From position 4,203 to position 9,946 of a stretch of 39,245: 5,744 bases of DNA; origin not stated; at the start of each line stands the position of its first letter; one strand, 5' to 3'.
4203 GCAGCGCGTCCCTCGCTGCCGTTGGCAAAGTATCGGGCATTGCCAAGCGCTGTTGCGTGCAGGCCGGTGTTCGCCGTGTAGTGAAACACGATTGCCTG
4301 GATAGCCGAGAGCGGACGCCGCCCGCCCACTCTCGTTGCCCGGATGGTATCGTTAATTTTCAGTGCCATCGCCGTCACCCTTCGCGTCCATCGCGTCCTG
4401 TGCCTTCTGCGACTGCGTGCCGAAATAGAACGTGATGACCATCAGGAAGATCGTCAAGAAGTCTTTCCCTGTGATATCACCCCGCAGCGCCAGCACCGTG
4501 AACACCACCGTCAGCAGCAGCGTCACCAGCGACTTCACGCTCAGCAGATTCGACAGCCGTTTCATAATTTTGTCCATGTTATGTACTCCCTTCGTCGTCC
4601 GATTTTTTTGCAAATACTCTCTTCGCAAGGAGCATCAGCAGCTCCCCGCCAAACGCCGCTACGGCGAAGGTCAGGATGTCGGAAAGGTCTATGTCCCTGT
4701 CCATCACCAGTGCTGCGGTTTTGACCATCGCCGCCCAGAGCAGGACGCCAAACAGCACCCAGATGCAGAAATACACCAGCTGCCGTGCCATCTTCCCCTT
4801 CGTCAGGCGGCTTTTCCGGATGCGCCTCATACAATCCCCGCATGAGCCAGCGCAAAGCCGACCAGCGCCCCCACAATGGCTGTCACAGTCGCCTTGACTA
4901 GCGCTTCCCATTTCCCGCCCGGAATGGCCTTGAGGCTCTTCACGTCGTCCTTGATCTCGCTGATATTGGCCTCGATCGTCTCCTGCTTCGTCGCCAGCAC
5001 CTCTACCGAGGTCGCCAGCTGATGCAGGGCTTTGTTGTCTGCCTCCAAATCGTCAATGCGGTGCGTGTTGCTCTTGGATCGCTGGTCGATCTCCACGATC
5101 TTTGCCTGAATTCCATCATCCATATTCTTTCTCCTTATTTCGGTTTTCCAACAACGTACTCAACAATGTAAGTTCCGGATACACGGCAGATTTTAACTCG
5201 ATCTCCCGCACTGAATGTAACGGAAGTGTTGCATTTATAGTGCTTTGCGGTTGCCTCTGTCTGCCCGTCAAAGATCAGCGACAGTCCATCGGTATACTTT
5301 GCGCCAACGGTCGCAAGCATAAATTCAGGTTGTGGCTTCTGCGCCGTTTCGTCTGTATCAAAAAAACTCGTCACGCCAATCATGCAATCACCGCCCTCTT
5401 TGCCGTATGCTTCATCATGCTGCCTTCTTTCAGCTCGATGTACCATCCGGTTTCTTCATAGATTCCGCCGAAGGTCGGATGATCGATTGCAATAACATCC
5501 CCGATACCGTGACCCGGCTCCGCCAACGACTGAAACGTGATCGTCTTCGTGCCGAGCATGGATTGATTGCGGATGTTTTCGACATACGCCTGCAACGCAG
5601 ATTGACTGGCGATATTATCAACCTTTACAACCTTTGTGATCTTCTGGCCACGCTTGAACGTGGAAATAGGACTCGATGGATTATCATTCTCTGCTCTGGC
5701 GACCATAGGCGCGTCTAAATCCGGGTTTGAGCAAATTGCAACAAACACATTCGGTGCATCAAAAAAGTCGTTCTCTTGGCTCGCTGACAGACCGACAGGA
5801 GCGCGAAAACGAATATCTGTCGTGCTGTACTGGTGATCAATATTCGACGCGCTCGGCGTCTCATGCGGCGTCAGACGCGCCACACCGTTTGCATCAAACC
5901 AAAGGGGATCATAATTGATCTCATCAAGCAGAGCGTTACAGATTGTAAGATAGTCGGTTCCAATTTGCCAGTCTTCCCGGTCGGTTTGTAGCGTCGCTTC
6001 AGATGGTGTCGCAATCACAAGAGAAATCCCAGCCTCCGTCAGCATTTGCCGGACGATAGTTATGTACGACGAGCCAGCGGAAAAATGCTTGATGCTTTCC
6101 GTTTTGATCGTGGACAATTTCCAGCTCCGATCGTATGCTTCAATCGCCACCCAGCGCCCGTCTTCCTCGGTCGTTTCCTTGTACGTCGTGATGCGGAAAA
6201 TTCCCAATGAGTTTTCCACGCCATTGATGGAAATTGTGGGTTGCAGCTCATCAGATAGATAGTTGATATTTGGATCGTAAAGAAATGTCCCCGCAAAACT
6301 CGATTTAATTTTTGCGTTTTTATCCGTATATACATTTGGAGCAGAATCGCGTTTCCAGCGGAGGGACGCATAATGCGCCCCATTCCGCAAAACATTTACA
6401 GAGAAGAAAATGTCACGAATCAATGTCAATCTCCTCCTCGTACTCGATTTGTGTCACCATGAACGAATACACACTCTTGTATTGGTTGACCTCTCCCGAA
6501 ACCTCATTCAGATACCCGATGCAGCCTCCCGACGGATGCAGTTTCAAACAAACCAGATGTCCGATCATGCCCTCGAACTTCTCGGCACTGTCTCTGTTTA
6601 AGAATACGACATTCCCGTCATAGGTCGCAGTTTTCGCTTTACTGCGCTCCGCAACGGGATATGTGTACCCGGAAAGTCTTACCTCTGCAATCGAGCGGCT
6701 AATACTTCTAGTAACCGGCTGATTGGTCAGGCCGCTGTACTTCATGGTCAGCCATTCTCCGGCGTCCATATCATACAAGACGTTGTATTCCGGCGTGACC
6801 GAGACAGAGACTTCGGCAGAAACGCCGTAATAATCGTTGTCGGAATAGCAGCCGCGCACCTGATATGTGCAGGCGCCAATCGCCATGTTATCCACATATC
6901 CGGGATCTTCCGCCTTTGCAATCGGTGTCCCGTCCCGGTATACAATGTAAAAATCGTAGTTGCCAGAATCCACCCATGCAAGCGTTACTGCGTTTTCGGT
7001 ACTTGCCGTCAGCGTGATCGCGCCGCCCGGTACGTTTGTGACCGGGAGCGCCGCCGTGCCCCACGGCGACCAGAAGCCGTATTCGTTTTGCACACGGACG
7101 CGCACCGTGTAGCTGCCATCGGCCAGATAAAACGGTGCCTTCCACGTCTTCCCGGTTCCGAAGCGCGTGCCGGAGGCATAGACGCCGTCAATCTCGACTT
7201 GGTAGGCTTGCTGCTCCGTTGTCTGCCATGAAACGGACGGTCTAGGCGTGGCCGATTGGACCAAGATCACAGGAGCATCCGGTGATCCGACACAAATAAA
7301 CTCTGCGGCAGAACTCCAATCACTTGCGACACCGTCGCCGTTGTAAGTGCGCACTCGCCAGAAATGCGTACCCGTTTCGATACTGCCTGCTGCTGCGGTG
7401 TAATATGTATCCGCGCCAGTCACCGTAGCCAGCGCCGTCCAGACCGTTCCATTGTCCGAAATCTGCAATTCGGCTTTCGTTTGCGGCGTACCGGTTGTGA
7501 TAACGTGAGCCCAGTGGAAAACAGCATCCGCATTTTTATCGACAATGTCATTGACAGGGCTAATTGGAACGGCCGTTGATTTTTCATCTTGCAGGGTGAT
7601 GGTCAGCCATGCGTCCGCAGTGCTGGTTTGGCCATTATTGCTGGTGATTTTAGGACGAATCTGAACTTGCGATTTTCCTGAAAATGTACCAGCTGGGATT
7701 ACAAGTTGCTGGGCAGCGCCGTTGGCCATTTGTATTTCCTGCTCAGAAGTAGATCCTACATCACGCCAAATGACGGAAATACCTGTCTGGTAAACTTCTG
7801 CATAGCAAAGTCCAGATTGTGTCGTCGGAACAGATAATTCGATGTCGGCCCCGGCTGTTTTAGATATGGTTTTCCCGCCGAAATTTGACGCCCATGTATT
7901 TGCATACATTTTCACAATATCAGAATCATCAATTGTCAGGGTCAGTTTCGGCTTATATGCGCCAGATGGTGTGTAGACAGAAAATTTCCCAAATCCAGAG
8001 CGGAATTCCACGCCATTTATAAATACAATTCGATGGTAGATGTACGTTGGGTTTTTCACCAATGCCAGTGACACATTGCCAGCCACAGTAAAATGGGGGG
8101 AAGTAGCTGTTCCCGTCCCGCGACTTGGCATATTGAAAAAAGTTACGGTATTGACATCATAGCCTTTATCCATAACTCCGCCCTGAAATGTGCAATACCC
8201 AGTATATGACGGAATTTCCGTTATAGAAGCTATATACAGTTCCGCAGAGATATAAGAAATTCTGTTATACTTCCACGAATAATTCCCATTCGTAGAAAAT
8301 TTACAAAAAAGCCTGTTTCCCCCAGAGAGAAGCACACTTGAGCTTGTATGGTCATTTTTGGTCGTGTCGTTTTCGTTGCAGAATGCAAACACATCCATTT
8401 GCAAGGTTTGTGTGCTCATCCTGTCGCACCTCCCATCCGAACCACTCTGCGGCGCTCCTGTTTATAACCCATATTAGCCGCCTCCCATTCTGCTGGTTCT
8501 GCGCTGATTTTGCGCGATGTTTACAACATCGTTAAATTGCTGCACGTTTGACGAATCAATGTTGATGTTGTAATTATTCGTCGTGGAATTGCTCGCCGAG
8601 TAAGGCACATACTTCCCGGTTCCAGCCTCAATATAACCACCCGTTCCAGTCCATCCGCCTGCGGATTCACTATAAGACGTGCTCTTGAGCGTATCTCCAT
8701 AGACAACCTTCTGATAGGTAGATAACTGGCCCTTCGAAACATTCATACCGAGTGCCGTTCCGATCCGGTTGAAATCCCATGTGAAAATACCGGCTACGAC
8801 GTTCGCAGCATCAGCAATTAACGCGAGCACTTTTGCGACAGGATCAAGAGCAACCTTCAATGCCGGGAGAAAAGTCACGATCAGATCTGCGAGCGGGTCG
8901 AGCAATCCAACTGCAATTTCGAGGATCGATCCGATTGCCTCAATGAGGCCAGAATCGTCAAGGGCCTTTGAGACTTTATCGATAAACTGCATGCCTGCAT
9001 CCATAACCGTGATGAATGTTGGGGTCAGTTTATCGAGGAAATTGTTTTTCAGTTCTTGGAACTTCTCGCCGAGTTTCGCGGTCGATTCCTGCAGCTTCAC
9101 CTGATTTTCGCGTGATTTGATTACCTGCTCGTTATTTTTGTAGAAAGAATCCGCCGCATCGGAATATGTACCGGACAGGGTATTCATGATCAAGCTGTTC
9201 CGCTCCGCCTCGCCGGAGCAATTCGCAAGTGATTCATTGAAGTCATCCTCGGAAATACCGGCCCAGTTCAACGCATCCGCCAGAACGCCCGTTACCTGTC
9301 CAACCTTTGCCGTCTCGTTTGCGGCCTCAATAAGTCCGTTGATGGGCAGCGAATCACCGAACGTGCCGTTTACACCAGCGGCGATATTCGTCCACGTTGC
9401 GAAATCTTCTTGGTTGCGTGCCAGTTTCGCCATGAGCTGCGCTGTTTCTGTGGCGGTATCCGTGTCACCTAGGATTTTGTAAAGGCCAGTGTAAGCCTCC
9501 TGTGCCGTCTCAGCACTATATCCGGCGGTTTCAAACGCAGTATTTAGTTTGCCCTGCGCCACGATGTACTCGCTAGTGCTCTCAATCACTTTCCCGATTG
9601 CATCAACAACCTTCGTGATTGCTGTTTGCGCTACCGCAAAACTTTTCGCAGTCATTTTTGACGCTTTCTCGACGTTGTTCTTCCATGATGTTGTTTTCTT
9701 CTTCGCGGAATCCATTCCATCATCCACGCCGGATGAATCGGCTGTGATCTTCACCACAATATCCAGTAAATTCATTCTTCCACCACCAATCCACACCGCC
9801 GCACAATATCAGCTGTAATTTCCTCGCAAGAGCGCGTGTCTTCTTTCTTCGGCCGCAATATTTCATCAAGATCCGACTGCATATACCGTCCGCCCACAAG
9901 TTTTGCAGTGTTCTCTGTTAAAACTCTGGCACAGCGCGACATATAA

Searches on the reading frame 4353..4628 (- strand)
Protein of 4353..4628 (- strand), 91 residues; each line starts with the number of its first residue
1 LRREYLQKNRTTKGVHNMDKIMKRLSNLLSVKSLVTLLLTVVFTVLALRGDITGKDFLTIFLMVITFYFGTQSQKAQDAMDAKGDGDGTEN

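Call 36: search_protein_families(library=phrogs, proteins=[window:4353-4628:-], max_evalue=0.001)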
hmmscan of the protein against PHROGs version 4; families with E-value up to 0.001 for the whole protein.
window:4353-4628:- (91 aa): 2 families
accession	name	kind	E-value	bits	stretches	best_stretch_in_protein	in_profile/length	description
phrog_13256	-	unknown function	1.1e-20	74.3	1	22-78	1-57/62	-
phrog_34399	-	unknown function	4.6e-10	40.3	1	24-71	3-50/57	-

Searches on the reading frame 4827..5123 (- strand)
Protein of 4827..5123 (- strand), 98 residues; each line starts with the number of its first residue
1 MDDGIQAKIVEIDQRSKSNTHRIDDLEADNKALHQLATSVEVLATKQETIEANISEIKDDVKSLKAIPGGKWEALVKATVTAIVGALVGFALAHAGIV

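Call 36: search_protein_families(library=phrogs, proteins=[window:4827-5123:-], max_evalue=0.001)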
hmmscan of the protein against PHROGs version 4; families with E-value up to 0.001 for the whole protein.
window:4827-5123:- (98 aa): 2 families
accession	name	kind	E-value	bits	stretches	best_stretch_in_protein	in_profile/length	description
phrog_937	-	other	5.4e-14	53.5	1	7-95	11-110/115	hemolysin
phrog_1193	-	other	1.1e-07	32.7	1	35-91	17-70/76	hemolysin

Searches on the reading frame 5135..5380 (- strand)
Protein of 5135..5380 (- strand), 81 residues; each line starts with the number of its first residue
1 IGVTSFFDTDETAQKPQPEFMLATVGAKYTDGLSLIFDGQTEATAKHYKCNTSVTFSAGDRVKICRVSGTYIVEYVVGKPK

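Call 36: search_protein_families(library=phrogs, proteins=[window:5135-5380:-], max_evalue=0.001)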
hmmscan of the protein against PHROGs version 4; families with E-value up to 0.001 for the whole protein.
window:5135-5380:- (81 aa): 2 families
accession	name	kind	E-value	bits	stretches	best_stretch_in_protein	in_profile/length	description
phrog_12764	-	unknown function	4.8e-10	40.3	1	3-73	4-78/83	-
phrog_26792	-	unknown function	5.4e-08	33.9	1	20-73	23-77/197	-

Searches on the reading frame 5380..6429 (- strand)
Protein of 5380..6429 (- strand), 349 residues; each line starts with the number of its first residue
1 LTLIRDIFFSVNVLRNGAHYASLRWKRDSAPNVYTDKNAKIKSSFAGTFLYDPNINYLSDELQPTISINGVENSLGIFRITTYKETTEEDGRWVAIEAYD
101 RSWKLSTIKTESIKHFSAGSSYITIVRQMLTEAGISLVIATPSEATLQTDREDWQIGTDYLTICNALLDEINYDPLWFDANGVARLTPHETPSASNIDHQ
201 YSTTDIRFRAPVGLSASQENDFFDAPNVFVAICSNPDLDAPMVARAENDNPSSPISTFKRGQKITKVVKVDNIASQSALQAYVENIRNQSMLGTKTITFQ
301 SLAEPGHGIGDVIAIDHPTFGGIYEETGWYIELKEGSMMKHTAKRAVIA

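Call 8: search_protein_families(library=pfam, proteins=[window:5380-6429:-], max_evalue=0.01)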
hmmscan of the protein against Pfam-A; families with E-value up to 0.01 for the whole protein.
window:5380-6429:- (349 aa): 0 families

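Call 36: search_protein_families(library=phrogs, proteins=[window:5380-6429:-], max_evalue=0.001)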
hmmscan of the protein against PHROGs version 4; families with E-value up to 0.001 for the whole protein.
window:5380-6429:- (349 aa): 2 families
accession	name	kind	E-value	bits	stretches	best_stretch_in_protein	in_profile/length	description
phrog_26795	-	unknown function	1.3e-39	137.2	1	54-347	417-726/728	-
phrog_1887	-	tail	1.9e-32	114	1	16-345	311-654/670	tail protein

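Call 113: search_solved_structures(query=window:5380-6429:-, max_evalue=1)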
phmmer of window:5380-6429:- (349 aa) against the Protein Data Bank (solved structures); distinct sequences matched with E-value up to 1: 0.

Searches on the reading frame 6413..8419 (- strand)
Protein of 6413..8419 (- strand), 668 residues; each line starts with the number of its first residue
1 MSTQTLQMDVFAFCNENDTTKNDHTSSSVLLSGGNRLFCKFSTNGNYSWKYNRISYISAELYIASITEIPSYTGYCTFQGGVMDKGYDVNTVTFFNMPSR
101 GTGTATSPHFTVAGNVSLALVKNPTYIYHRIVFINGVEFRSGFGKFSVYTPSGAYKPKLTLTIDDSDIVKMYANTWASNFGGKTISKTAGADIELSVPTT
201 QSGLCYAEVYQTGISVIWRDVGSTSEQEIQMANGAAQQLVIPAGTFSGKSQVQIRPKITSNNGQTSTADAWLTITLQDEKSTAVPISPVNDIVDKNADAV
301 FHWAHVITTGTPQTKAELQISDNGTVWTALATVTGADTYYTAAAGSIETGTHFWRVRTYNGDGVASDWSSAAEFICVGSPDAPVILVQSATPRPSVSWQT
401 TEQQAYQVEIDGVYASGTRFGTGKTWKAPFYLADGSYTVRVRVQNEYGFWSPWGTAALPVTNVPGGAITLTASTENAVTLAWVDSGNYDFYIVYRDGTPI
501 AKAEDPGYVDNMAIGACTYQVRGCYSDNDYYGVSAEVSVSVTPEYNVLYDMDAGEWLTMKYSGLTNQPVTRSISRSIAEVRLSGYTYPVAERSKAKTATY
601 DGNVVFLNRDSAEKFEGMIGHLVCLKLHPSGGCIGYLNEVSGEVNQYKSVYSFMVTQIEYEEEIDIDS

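Call 8: search_protein_families(library=pfam, proteins=[window:6413-8419:-], max_evalue=0.01)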
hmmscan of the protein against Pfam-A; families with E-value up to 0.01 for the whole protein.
window:6413-8419:- (668 aa): 1 family
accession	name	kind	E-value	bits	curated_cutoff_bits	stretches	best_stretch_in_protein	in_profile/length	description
PF25788.1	Ig_Rha78A_N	-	3.6e-05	24.4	27.4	1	300-374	21-99/105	Rha78A-like, N-terminal immunoglobulin domain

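Call 36: search_protein_families(library=phrogs, proteins=[window:6413-8419:-], max_evalue=0.001)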
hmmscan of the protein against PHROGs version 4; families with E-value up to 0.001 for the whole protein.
window:6413-8419:- (668 aa): 0 families

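Call 112: search_solved_structures(query=window:6413-8419:-, max_evalue=1)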
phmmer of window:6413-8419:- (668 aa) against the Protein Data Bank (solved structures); distinct sequences matched with E-value up to 1: 2.
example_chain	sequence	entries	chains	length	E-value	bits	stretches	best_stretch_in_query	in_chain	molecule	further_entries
3lpw_A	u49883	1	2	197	0.0048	18.2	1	425-483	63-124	A77-A78 domain from Titin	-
8g4l_bm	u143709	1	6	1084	0.013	16.8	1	425-483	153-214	Titin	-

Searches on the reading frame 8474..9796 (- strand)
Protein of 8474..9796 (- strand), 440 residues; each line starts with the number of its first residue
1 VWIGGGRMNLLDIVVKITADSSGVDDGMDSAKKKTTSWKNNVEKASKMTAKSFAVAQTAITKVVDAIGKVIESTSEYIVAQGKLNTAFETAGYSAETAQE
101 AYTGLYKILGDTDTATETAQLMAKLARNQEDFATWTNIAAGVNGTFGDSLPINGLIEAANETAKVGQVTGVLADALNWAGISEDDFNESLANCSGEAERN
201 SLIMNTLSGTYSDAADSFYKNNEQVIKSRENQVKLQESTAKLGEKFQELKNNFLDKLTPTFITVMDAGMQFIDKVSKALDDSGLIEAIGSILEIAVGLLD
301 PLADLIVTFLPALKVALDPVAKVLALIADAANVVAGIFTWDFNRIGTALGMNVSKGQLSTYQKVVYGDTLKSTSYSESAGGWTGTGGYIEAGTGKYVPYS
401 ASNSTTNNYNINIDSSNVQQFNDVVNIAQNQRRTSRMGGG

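Call 8: search_protein_families(library=pfam, proteins=[window:8474-9796:-], max_evalue=0.01)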
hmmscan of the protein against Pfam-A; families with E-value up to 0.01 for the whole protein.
window:8474-9796:- (440 aa): 2 families
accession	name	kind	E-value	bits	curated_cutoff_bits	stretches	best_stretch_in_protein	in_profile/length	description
PF10157.14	BORCS6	-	2.1e-05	25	35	1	35-89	27-81/101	BLOC-1-related complex sub-unit 6 C-terminal helix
PF03978.18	Borrelia_REV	-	0.0014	19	27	1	198-277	43-120/181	Borrelia burgdorferi REV protein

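Call 36: search_protein_families(library=phrogs, proteins=[window:8474-9796:-], max_evalue=0.001)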
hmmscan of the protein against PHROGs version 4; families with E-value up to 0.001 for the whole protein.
window:8474-9796:- (440 aa): 3 families
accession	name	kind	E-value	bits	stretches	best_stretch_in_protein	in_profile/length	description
phrog_23464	-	unknown function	1.9e-79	268.8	1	21-356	128-432/539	-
phrog_2854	-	tail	0.00054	19.8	0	14-334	10-297/855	tail length tape measure protein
phrog_9483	-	tail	0.00096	18.8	0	13-71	7-65/657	tail length tape measure protein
